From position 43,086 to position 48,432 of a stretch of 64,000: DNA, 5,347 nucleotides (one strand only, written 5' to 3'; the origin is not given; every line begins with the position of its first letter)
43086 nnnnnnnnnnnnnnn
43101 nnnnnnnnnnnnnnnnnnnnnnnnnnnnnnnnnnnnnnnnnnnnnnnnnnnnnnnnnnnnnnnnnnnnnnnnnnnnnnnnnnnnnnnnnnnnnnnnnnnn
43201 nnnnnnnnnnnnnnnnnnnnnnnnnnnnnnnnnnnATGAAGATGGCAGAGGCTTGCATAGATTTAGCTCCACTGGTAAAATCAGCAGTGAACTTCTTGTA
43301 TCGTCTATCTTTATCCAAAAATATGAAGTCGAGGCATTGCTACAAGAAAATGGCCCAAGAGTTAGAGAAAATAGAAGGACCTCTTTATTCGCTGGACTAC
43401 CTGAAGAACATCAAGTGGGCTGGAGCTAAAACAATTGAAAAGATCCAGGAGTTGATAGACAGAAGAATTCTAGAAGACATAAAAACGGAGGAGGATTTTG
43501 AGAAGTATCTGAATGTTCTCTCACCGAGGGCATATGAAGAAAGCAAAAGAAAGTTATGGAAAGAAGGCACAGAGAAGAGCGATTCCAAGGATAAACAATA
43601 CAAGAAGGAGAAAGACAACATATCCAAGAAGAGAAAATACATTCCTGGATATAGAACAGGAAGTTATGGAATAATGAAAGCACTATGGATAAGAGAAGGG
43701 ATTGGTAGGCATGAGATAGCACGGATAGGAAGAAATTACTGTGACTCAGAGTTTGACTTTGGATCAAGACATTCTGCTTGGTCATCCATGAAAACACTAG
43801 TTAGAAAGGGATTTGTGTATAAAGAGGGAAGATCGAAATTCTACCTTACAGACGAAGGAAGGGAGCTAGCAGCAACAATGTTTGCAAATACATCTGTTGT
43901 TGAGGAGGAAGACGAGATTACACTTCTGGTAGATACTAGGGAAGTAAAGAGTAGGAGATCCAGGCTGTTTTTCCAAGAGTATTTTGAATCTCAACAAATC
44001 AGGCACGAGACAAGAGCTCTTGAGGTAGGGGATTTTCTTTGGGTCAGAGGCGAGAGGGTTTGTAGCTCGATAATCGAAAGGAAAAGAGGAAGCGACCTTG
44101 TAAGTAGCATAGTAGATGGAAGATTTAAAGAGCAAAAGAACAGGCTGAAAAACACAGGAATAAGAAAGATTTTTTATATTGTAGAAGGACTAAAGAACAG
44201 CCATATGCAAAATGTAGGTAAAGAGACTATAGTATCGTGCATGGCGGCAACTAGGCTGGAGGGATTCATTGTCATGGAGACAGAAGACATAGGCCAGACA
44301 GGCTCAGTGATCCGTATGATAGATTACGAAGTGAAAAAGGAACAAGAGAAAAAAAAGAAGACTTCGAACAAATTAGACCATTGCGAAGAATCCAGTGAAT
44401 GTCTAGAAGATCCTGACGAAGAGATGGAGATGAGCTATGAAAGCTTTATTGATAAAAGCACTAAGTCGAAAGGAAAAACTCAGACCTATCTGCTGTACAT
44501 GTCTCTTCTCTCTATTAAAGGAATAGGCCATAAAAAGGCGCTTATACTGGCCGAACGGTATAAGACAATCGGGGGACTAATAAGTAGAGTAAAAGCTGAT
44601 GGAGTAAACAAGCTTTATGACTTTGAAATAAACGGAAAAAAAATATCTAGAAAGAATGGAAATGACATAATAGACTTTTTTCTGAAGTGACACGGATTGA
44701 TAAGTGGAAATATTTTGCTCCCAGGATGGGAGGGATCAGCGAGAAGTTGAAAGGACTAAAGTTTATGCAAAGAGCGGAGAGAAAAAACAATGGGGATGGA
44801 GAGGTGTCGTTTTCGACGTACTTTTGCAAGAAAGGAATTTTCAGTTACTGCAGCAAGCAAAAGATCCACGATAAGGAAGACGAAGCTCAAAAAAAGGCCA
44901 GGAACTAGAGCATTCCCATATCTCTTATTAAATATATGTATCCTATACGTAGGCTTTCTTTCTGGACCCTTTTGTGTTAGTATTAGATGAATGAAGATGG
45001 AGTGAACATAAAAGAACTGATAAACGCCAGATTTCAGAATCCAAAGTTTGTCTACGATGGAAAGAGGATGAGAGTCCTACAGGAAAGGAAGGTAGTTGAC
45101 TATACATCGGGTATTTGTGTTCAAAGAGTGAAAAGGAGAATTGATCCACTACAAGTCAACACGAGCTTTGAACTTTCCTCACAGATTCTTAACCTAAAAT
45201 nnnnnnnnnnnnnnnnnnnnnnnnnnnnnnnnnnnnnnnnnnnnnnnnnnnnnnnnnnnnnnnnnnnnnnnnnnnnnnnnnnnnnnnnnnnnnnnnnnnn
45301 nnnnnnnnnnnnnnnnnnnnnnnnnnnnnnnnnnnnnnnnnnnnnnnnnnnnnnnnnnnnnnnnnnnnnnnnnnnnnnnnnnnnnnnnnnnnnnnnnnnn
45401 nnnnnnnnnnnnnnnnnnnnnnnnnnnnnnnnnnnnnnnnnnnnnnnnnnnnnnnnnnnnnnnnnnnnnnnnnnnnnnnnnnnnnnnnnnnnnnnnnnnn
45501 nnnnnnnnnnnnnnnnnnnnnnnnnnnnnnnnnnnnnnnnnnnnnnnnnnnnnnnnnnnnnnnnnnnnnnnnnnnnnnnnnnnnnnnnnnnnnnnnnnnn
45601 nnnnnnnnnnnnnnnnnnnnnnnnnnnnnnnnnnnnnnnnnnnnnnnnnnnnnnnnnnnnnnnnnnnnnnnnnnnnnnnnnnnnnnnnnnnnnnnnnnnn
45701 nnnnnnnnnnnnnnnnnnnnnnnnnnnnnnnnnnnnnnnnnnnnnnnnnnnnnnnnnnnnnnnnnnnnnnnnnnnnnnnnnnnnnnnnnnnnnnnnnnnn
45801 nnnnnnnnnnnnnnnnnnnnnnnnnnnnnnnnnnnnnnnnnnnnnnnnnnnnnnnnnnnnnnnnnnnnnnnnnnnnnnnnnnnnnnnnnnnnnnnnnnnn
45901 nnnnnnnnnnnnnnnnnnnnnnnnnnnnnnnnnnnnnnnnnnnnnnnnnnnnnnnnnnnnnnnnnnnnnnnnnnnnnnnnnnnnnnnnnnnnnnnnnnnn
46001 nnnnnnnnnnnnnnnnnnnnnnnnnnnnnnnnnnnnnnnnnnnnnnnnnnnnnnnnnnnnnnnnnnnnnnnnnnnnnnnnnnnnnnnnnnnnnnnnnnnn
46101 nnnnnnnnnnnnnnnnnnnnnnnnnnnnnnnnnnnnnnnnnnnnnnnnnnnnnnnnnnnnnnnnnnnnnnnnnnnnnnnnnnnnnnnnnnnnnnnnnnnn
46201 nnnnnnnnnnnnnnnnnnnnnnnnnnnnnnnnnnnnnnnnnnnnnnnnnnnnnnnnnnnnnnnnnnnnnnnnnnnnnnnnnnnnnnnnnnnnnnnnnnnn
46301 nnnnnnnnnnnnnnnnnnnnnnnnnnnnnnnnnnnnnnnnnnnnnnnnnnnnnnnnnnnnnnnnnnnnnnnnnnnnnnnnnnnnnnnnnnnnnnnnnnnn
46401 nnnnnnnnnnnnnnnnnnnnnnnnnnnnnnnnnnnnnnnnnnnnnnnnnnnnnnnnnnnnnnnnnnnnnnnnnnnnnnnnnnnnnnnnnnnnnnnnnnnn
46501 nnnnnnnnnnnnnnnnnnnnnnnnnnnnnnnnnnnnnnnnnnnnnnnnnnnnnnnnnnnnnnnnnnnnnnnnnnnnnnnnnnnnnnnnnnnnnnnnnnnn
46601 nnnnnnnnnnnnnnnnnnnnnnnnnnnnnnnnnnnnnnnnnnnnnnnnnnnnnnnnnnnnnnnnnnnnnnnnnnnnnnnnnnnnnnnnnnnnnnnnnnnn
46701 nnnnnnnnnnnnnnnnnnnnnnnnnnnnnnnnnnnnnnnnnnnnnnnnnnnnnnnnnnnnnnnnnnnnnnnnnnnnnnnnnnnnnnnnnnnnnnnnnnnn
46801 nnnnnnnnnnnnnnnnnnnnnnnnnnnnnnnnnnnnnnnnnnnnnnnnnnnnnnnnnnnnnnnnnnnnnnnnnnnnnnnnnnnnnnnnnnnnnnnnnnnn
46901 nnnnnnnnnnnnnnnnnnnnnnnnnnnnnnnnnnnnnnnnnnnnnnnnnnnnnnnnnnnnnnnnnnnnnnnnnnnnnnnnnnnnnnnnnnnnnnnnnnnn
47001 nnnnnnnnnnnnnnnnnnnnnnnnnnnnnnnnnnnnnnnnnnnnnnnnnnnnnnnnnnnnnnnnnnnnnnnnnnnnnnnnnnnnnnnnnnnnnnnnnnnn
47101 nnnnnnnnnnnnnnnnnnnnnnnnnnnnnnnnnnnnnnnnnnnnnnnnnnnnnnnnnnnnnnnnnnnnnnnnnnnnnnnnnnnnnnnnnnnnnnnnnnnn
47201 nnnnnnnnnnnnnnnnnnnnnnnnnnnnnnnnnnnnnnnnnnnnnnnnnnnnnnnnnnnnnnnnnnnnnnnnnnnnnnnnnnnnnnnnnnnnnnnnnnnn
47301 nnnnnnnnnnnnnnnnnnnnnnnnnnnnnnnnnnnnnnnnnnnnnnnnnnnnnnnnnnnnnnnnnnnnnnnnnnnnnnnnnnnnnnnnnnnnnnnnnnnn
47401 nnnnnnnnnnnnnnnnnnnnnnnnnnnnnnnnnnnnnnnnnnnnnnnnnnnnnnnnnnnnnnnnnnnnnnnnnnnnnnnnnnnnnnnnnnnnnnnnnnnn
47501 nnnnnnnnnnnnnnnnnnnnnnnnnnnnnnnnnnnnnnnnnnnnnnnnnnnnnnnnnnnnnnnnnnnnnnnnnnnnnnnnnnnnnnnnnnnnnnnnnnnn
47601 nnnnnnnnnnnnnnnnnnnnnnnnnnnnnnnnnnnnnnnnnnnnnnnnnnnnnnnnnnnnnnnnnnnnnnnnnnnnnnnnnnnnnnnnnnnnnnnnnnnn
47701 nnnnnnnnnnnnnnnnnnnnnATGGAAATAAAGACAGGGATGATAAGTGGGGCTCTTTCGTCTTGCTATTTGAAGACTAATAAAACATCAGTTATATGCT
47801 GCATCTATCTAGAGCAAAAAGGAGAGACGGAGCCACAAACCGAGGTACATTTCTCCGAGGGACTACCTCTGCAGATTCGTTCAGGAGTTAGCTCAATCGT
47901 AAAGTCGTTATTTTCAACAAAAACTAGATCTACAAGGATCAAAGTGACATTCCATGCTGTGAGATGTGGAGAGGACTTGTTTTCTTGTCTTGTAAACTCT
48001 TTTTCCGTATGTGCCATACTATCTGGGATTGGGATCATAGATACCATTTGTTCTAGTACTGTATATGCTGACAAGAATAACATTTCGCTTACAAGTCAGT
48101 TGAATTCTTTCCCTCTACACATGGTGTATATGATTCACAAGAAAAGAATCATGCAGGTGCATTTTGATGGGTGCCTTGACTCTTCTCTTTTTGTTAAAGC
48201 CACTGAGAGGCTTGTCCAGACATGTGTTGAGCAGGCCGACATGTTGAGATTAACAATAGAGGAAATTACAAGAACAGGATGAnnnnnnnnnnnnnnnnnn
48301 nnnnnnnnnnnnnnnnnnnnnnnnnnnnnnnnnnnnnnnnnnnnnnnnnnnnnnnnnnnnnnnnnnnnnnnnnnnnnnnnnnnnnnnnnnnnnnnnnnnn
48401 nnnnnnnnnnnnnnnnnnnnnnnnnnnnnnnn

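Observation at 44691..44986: Motif-supported small ORF (60 aa, basic) in an unusually long gap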

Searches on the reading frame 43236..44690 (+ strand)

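Call 3: search_protein_families(library=pfam, proteins=[window:43236-44690:+], max_evalue=1)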
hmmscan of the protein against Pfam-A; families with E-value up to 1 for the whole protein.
window:43236-44690:+ (484 aa): 7 families
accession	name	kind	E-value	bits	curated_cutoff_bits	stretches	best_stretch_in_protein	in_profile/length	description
PF02732.21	ERCC4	-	3.7e-26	92.1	24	1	232-359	1-137/140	ERCC4 domain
PF14716.13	HHH_8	-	4e-05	24.3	30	1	20-75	9-69/73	Helix-hairpin-helix domain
PF21136.3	MUS81-like_WH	-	0.00066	20.4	27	1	167-213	35-84/86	Crossover junction endonuclease MUS81-like, winged helix domain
PF14520.12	HHH_5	-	0.003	18.5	27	1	423-451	3-32/57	Helix-hairpin-helix domain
PF14947.12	HTH_45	-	0.029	14.8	25.5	1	185-214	40-68/77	Winged helix-turn-helix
PF20008.5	DUF6429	-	0.088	13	31.6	1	181-218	28-67/71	Domain of unknown function (DUF6429)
PF12826.13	HHH_2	-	0.17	12.5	27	1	425-449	6-30/64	Helix-hairpin-helix motif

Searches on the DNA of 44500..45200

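Call 67: search_rna_families(source=window, start=44500, end=45200, threshold=evalue, max_evalue=1)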
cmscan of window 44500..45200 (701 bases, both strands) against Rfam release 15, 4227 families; matches with E-value up to 1: 1.
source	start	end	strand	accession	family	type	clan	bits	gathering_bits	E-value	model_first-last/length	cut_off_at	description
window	44889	44988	-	RF01770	rimP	Cis-reg; leader;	-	22.1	47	0.43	1-102/102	no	Gammaprotebacteria rimP leader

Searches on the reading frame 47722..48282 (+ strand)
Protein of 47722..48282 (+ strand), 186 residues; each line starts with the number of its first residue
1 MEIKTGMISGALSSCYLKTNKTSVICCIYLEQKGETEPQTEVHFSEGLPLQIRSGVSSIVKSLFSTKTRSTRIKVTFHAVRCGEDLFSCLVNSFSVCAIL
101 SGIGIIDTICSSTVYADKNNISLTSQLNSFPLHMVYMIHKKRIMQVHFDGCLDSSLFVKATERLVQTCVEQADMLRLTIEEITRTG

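Call 54: search_protein_families(library=pfam, proteins=[window:47722-48282:+], max_evalue=0.00001)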
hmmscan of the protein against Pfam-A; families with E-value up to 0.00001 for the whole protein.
window:47722-48282:+ (186 aa): 1 family
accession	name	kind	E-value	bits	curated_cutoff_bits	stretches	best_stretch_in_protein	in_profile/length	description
PF01138.27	RNase_PH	-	3.5e-06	27.9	25.5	0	1-40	5-41/130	3' exoribonuclease family, domain 1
